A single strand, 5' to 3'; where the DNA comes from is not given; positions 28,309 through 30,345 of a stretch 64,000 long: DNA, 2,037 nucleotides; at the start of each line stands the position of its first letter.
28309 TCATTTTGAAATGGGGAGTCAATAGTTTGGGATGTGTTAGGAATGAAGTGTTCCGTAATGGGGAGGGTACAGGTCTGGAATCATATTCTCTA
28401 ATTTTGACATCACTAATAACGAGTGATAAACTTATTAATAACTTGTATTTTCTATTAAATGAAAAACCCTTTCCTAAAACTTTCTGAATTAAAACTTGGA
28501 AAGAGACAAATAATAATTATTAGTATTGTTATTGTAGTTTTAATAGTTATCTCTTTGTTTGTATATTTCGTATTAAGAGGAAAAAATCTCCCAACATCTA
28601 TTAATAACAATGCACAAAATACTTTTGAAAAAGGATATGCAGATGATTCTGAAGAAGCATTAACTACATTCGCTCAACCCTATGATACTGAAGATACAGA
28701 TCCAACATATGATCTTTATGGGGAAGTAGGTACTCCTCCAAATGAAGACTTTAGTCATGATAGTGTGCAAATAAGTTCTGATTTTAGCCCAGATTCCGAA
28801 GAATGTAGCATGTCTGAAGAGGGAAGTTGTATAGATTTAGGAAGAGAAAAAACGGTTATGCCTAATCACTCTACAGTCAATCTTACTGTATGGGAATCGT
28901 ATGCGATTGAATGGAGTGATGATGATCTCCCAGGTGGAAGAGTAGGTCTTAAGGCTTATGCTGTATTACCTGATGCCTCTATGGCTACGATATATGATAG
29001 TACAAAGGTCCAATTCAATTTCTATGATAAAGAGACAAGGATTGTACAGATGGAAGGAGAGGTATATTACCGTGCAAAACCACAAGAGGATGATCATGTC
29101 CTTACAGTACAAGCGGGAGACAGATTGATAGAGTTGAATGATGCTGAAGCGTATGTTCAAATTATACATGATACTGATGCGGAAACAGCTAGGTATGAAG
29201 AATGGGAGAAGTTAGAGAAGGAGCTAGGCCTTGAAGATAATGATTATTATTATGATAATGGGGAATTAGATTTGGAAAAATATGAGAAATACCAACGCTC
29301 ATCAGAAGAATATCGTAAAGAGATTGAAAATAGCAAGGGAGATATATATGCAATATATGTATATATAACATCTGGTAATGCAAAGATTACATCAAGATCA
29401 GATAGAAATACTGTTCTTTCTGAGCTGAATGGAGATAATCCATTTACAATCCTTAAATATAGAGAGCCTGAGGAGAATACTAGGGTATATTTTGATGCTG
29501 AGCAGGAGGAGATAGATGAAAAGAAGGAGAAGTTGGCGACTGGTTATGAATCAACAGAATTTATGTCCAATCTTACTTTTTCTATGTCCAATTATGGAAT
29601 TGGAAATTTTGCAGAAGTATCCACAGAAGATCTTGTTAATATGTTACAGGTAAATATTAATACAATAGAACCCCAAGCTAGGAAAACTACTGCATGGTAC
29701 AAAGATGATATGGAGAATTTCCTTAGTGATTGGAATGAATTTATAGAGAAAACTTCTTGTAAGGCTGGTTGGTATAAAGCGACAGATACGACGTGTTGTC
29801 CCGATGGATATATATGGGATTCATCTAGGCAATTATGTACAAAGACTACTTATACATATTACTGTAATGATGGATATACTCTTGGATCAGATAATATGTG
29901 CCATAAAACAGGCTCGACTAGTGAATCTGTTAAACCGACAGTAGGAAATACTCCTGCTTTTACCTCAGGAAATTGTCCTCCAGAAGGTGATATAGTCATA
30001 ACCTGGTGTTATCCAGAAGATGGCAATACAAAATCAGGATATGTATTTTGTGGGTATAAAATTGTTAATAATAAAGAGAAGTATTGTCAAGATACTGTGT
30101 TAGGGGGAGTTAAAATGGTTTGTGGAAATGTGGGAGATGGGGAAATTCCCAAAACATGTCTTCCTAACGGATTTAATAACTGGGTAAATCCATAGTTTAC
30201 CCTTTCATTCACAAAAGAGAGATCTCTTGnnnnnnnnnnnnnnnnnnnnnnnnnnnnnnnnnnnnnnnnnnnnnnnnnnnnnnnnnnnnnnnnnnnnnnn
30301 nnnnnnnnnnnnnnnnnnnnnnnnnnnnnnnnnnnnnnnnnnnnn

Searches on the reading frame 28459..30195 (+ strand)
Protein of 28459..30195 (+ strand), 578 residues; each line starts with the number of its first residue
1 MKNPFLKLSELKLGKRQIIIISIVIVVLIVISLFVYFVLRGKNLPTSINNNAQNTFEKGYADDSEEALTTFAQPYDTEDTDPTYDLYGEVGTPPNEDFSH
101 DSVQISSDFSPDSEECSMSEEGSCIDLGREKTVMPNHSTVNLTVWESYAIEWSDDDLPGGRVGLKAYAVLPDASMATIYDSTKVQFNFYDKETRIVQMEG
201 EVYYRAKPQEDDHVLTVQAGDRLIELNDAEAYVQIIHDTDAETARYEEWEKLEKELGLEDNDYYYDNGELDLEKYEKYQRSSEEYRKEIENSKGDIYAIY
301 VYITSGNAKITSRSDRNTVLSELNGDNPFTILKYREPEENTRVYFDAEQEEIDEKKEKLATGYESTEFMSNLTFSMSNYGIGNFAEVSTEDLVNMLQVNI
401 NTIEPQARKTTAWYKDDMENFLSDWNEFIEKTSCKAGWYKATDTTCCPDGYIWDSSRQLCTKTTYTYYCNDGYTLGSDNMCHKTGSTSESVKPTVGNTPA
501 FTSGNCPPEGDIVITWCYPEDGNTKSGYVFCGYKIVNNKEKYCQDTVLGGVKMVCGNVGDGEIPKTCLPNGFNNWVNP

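Call 39: find_encoding_contigs(protein=window:28459-30195:+, flank=10000, max_places=6)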
Protein window:28459-30195:+ (578 aa): 3 contigs read that carry it; 1 place shown.
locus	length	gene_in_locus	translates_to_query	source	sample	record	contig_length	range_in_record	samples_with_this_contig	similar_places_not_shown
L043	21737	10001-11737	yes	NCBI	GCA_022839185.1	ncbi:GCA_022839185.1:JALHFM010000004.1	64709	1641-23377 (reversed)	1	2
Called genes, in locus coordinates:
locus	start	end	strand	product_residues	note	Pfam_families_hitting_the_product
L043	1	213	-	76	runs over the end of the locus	-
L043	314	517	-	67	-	-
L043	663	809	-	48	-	-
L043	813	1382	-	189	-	PF00293:NUDIX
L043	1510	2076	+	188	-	-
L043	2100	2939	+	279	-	-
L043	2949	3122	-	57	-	-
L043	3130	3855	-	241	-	-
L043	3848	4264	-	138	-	PF12675:DUF3795 (weak)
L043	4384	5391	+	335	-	PF13483:Lactamase_B_3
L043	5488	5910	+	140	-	-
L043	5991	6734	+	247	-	-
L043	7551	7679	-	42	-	-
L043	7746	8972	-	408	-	PF01522:Polysacc_deac_1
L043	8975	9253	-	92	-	PF01022:HTH_5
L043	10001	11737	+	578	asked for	-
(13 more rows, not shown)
